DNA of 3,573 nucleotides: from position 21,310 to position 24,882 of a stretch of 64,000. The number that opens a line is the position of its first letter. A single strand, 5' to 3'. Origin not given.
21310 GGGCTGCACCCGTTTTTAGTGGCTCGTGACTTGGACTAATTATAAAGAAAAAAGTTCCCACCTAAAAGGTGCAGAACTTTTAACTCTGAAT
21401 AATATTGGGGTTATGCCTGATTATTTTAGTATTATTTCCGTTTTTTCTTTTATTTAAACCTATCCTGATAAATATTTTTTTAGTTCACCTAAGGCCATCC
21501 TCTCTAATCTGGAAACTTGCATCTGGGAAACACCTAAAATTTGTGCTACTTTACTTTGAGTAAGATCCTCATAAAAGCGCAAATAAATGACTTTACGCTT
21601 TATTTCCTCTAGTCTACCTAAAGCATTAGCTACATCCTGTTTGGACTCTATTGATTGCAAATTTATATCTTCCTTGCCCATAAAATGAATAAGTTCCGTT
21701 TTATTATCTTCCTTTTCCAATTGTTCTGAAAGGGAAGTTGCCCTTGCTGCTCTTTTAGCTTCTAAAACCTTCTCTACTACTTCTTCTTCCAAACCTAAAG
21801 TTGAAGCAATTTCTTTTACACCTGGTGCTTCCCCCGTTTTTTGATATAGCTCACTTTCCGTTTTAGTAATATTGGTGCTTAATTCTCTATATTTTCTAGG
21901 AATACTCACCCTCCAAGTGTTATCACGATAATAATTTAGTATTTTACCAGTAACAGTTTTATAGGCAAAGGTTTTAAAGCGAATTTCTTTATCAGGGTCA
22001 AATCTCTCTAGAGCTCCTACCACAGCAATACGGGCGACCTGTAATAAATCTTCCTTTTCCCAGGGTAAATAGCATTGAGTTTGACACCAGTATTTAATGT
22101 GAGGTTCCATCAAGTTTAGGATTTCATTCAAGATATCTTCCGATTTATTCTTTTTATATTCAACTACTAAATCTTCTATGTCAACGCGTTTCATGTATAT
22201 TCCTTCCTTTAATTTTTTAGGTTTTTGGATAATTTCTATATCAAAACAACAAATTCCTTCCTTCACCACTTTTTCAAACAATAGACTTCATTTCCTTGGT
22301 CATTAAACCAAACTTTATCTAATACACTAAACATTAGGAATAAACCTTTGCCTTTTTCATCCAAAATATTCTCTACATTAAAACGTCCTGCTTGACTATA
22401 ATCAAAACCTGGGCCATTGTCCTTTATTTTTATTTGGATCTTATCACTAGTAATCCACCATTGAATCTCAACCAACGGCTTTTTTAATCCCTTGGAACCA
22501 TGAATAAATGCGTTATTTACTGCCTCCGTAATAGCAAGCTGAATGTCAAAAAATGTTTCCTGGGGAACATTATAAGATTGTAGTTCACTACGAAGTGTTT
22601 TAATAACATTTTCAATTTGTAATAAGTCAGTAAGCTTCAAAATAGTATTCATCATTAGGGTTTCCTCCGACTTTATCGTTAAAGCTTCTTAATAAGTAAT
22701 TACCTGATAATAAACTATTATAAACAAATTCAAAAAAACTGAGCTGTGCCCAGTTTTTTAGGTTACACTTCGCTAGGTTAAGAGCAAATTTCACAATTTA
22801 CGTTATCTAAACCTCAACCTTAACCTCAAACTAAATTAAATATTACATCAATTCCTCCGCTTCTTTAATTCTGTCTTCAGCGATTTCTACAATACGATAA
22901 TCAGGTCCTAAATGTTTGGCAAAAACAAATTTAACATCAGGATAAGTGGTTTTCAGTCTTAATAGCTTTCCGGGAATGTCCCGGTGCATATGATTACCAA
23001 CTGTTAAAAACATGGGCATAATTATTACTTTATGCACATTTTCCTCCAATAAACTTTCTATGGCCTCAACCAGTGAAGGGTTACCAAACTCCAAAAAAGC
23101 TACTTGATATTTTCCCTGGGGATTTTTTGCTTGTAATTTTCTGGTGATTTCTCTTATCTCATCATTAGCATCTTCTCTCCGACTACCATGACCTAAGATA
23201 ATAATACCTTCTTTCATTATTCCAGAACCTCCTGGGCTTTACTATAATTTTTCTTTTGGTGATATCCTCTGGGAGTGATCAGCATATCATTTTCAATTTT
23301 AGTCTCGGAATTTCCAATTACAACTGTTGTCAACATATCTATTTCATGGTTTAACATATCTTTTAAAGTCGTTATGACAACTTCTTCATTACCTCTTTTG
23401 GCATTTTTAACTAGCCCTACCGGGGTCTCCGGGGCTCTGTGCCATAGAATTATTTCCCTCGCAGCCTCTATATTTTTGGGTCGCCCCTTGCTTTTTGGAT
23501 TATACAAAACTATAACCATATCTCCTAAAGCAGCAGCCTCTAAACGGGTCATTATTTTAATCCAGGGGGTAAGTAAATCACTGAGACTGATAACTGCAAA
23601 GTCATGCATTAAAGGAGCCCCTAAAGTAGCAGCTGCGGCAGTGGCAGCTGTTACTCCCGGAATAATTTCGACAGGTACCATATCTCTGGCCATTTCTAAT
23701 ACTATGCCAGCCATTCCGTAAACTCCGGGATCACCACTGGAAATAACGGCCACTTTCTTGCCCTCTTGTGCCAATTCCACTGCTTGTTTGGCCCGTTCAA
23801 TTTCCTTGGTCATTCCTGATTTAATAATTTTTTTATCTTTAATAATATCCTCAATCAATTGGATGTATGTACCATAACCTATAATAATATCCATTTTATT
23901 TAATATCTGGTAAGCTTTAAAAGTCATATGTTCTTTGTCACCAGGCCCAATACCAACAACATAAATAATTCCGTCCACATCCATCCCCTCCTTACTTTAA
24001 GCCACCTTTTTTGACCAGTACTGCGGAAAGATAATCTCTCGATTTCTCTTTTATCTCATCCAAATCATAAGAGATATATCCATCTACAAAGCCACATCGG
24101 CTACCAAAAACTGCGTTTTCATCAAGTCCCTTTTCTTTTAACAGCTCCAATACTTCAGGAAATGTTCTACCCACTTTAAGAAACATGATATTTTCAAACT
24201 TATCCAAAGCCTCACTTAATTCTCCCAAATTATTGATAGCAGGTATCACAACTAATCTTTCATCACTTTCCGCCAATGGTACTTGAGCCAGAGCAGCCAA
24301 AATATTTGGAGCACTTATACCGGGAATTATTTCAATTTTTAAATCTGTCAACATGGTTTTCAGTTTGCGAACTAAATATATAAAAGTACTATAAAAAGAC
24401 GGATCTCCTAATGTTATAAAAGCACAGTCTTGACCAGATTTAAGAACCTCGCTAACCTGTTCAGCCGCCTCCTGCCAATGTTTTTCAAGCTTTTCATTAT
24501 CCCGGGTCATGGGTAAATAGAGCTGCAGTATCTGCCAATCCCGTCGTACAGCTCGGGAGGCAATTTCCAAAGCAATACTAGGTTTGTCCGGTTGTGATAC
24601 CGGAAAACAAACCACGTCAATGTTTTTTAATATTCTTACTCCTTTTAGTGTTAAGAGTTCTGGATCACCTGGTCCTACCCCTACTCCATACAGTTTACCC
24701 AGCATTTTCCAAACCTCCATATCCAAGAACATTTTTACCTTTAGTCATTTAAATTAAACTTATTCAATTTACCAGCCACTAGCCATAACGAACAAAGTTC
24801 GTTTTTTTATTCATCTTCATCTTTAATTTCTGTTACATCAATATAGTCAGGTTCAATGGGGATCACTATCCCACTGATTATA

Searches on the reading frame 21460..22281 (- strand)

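Call 26: search_protein_families(library=ncbifam, proteins=[window:21460-22281:-], max_evalue=0.000001)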
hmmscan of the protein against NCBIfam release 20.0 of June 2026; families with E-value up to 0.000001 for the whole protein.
window:21460-22281:- (273 aa): 43 families (the best 25 are shown)
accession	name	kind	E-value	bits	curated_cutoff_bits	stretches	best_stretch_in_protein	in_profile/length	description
TIGR02980.1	SigBFG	subfamily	1.8e-57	194.7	234.35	1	75-271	29-226/227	SigB/SigF/SigG family RNA polymerase sigma factor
NF005514.0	PRK07122.1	subfamily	7.2e-47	159.8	372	1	75-270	66-262/264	RNA polymerase sigma factor SigF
TIGR02941.1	Sigma_B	equivalog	1.4e-40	139.4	315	1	33-269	13-251/255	RNA polymerase sigma factor SigB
TIGR02885.1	spore_sigF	equivalog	3.7e-38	131.6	321.45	1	44-271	6-231/231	RNA polymerase sporulation sigma factor SigF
NF005644.0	PRK07408.1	subfamily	5.3e-36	124.6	261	1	33-272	11-254/258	RNA polymerase sigma factor SigF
NF004052.0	PRK05572.1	subfamily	5.7e-35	121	311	1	30-271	14-250/252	SigF/SigG family RNA polymerase sporulation sigma factor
TIGR02479.1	FliA_WhiG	subfamily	5.9e-34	117.8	189.6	1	75-271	25-223/224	FliA/WhiG family RNA polymerase sigma factor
NF006071.0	PRK08215.1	equivalog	3.1e-29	102.4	372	1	77-271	65-257/258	RNA polymerase sporulation sigma factor SigG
TIGR02937.1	sigma70-ECF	superfamily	4.4e-28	98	42.9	1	51-271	3-165/165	sigma-70 family RNA polymerase sigma factor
TIGR02850.1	spore_sigG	equivalog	9.4e-27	94.1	457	1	77-270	62-253/254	RNA polymerase sporulation sigma factor SigG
NF004935.0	PRK06288.1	equivalog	1.1e-26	94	343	1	31-272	15-263/270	RNA polymerase sigma factor WhiG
NF005413.0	PRK06986.1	subfamily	4.9e-25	88.7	201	1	70-272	37-237/241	RNA polymerase sigma factor FliA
NF005809.0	PRK07670.1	equivalog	1.6e-24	86.8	326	1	39-272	13-251/255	FliA/WhiG family RNA polymerase sigma factor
TIGR02997.1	Sig70-cyanoRpoD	subfamily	1.1e-20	74.2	384.5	1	78-268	103-298/298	RNA polymerase sigma factor, RpoD/SigA family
NF005642.0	PRK07405.1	subfamily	2.5e-18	66.3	524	1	78-269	111-307/318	RNA polymerase sigma factor SigD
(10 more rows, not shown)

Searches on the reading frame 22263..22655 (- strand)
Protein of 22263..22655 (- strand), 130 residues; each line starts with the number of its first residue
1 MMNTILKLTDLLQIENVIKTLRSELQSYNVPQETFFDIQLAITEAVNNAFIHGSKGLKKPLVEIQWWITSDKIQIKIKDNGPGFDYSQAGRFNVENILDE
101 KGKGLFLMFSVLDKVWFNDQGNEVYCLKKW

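Call 26: search_protein_families(library=ncbifam, proteins=[window:22263-22655:-], max_evalue=0.000001)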
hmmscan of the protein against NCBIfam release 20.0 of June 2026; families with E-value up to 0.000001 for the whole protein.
window:22263-22655:- (130 aa): 4 families
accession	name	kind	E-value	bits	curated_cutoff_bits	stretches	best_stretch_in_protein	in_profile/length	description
NF003144.0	PRK04069.1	equivalog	1.3e-13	50.6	145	1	35-125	40-138/161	anti-sigma B factor RsbW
TIGR01925.2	spIIAB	equivalog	1.1e-11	44.7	135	1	28-117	28-120/137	anti-sigma F factor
TIGR01924.1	rsbW_low_gc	equivalog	2e-11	43.6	155.05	1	35-120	40-132/159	anti-sigma B factor RsbW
NF041045.1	RsbA_anti_sig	subfamily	2e-07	30.6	210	1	16-118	193-289/303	anti-sigma factor RsbA family regulatory protein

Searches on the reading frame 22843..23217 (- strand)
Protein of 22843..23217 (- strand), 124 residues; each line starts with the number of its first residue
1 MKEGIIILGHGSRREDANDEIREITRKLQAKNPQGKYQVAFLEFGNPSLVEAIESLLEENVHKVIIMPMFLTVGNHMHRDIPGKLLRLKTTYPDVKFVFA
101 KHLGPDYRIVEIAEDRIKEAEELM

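Call 26: search_protein_families(library=ncbifam, proteins=[window:22843-23217:-], max_evalue=0.000001)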
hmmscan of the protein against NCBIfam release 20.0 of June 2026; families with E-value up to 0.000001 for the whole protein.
window:22843-23217:- (124 aa): 4 families
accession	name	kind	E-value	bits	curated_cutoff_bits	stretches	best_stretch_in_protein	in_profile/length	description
NF033198.0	F430_CfbA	equivalog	1.4e-24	86.4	120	1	4-119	1-122/122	sirohydrochlorin nickelochelatase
NF002090.2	PRK00923.1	subfamily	1.2e-23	83.5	120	1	3-119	1-128/129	sirohydrochlorin nickelochelatase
NF004449.0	PRK05782.1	equivalog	3.8e-13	49.2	298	1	4-85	5-85/333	bifunctional sirohydrochlorin cobalt chelatase/precorrin-8X methylmutase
NF002671.0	PRK02395.1-3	equivalog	4.5e-09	36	258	1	5-122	136-255/262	hypothetical protein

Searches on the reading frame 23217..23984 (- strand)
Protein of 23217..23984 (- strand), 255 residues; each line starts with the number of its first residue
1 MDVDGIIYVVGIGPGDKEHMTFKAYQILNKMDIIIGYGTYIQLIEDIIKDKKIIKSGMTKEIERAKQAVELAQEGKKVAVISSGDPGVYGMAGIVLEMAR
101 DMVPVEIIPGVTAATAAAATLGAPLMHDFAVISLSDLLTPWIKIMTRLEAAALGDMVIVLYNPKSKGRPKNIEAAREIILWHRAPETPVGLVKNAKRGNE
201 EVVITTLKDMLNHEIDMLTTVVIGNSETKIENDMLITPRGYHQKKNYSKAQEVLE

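Call 26: search_protein_families(library=ncbifam, proteins=[window:23217-23984:-], max_evalue=0.000001)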
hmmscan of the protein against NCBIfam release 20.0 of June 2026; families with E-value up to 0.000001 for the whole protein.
window:23217-23984:- (255 aa): 29 families (the best 25 are shown)
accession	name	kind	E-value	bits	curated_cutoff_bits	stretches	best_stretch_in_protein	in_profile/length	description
TIGR01466.1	cobJ_cbiH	equivalog_domain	4.8e-100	334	246.35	1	7-241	1-238/239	precorrin-3B C(17)-methyltransferase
NF004423.0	PRK05765.1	equivalog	4.8e-86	288.3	332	1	5-246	3-246/247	precorrin-3B C(17)-methyltransferase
NF012022.0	PRK15478.1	equivalog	2.4e-82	276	425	1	7-242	2-240/241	precorrin-3B C(17)-methyltransferase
NF004648.0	PRK05991.1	equivalog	2.3e-56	191.2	391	1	4-239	2-247/254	precorrin-3B C(17)-methyltransferase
NF007922.1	PRK10637.1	equivalog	1.3e-27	96.9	400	1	4-212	216-430/450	siroheme synthase CysG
TIGR01469.1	cobA_cysG_Cterm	equivalog_domain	7.1e-27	94.7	185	1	5-215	1-218/238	uroporphyrinogen-III C-methyltransferase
NF004790.0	PRK06136.1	subfamily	1.9e-24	86.6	198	1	5-214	4-220/250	uroporphyrinogen-III C-methyltransferase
TIGR02467.1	CbiE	equivalog_domain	3.4e-23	82.2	92.9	1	9-221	1-202/204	precorrin-6y C5,15-methyltransferase (decarboxylating) subunit CbiE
TIGR01465.1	cobM_cbiF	equivalog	3.1e-20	72.5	259.65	1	7-225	1-225/247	precorrin-4 C(11)-methyltransferase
NF004460.0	PRK05787.2-3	equivalog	5.1e-20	71.9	291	1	6-223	1-205/207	cobalt-precorrin-7 (C(5))-methyltransferase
NF004455.0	PRK05787.1-3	equivalog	1.4e-19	70.6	258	1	7-168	3-163/221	cobalt-precorrin-7 (C(5))-methyltransferase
TIGR01467.1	cobI_cbiL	equivalog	2.2e-19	69.8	163.25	1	6-134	2-150/230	precorrin-2 C(20)-methyltransferase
NF004459.0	PRK05787.2-2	equivalog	5.4e-19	68.7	298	1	7-223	4-209/210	cobalt-precorrin-7 (C(5))-methyltransferase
NF004457.0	PRK05787.1-5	equivalog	6.5e-18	64.9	302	1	4-213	27-230/252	cobalt-precorrin-7 (C(5))-methyltransferase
NF004456.0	PRK05787.1-4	equivalog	1.3e-15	57.8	247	1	6-122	1-112/201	cobalt-precorrin-7 (C(5))-methyltransferase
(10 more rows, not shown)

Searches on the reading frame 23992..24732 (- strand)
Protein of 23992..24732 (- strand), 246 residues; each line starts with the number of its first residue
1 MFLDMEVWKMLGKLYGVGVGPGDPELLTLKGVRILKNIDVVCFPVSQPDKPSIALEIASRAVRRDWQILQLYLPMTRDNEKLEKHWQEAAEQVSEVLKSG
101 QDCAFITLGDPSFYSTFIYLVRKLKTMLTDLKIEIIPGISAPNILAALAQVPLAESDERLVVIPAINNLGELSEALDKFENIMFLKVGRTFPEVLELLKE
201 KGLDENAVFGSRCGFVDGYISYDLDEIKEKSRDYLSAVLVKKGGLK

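Call 26: search_protein_families(library=ncbifam, proteins=[window:23992-24732:-], max_evalue=0.000001)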
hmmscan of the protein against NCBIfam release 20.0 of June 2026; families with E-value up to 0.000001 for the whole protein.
window:23992-24732:- (246 aa): 22 families
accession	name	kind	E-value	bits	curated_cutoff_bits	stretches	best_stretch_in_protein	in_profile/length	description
TIGR01467.1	cobI_cbiL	equivalog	1.8e-71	240.2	163.25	1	12-242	1-230/230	precorrin-2 C(20)-methyltransferase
NF004614.0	PRK05948.1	equivalog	4.2e-61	206.4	251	1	9-242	3-236/242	precorrin-2 C(20)-methyltransferase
NF004059.0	PRK05576.1-2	equivalog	3.1e-46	158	274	1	12-243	2-231/236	cobalt-factor II C(20)-methyltransferase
NF004058.0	PRK05576.1-1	equivalog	4.2e-42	144.1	239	1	12-242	2-220/221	cobalt-factor II C(20)-methyltransferase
NF004647.0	PRK05990.1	equivalog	3e-41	141.5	271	1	10-241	4-238/245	precorrin-2 C(20)-methyltransferase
NF004061.0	PRK05576.1-4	equivalog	2.3e-39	135.4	265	1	10-242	1-231/237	cobalt-factor II C(20)-methyltransferase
NF004062.0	PRK05576.1-5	equivalog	1.7e-38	132.2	194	1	13-242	2-217/219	cobalt-factor II C(20)-methyltransferase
NF004063.0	PRK05576.1-6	equivalog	4e-31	108.1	235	1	14-235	3-207/235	cobalt-factor II C(20)-methyltransferase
NF004060.0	PRK05576.1-3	equivalog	6e-30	104.5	189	1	14-242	2-201/202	cobalt-factor II C(20)-methyltransferase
TIGR02434.1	CobF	equivalog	2e-16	60.4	195.8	1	14-175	3-177/250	precorrin-6A synthase (deacetylating)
NF004457.0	PRK05787.1-5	equivalog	2.4e-14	53.2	302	1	87-157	84-151/252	cobalt-precorrin-7 (C(5))-methyltransferase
NF004455.0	PRK05787.1-3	equivalog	1.5e-13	50.9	258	0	14-42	3-31/221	cobalt-precorrin-7 (C(5))-methyltransferase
TIGR01465.1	cobM_cbiF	equivalog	2.3e-13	50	259.65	1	16-154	3-123/247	precorrin-4 C(11)-methyltransferase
TIGR02467.1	CbiE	equivalog_domain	2e-12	47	92.9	1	62-155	29-117/204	precorrin-6y C5,15-methyltransferase (decarboxylating) subunit CbiE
NF007922.1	PRK10637.1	equivalog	1.5e-11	43.9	400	1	11-158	216-350/450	siroheme synthase CysG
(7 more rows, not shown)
